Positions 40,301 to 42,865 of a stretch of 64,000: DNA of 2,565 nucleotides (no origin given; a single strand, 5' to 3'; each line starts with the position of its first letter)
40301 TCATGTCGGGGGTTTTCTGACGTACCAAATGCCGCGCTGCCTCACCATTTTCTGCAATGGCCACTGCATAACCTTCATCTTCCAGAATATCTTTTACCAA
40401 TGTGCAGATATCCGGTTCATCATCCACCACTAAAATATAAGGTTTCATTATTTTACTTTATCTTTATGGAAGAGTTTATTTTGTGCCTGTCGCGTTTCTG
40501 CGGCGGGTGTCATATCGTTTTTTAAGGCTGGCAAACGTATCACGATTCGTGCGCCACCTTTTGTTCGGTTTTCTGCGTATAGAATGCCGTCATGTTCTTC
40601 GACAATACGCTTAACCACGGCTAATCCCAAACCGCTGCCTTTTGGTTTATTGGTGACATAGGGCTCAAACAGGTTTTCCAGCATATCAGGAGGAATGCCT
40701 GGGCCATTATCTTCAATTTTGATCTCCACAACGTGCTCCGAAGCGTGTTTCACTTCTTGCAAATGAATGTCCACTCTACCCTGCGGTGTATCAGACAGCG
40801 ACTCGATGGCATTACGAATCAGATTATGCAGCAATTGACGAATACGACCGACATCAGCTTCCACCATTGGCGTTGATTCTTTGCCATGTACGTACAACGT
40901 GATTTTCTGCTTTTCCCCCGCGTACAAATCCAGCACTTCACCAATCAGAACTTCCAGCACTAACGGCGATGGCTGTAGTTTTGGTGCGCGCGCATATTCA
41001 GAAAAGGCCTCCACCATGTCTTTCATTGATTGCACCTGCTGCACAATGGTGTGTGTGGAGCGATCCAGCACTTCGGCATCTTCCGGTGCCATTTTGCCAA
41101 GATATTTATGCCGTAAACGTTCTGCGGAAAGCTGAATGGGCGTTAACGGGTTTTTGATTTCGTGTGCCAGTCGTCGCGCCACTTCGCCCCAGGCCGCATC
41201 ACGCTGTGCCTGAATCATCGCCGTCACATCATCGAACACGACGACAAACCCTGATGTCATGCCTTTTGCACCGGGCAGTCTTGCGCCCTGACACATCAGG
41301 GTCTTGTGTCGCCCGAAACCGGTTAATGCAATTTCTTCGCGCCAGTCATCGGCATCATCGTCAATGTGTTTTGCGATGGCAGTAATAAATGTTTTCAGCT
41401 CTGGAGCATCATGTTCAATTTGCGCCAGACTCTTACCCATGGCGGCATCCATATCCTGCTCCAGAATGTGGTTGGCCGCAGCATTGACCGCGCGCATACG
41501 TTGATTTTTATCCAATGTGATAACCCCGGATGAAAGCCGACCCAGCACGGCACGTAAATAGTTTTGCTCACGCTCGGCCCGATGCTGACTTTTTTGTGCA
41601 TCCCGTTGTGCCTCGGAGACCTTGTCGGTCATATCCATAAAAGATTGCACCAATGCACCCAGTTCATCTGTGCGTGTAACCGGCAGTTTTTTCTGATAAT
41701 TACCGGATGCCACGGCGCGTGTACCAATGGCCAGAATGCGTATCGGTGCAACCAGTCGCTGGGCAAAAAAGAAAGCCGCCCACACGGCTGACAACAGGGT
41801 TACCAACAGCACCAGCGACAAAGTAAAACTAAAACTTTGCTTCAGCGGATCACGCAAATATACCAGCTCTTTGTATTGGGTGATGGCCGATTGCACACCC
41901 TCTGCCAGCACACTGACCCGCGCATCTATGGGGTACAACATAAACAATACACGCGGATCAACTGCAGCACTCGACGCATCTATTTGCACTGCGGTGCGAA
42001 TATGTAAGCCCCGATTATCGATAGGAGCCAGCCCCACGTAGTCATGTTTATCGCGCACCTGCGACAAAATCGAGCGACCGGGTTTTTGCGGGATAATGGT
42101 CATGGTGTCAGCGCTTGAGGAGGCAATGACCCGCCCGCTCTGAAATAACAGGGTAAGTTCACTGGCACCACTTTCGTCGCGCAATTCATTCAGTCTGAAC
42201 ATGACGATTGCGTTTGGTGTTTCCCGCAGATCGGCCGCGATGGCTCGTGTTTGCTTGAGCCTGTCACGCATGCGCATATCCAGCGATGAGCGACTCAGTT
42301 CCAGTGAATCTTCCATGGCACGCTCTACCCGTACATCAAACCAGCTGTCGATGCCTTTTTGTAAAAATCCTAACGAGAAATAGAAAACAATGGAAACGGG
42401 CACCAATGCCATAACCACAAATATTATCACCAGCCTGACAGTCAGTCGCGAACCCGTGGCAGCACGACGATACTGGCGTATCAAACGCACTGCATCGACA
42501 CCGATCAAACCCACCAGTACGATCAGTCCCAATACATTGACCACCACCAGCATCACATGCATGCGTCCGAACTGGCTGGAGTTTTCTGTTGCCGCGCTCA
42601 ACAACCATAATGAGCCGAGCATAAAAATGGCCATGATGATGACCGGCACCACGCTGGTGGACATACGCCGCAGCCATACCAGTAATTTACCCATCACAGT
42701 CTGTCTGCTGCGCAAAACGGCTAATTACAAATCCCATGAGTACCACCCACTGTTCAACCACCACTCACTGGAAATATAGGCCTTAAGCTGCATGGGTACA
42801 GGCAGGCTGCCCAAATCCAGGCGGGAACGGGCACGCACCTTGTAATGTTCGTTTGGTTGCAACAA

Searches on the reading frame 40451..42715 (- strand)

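Call 90: search_protein_families(library=pfam, proteins=[window:40451-42715:-], max_evalue=0.00001)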
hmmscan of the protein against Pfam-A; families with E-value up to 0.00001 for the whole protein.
window:40451-42715:- (755 aa): 4 families
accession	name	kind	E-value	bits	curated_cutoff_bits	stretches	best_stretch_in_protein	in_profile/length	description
PF02518.31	HATPase_c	-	1.4e-25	90.3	26.4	1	621-730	2-109/111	Histidine kinase-, DNA gyrase B-, and HSP90-like ATPase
PF19312.4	NtrY_N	-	2.4e-12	47.3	23.2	1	25-166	8-151/291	NtrY N-terminal region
PF00672.30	HAMP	-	1.7e-11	44.7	25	1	316-366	1-51/53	HAMP domain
PF00512.31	HisKA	-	1.7e-10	41.3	26.9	1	510-577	3-63/66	His Kinase A (phospho-acceptor) domain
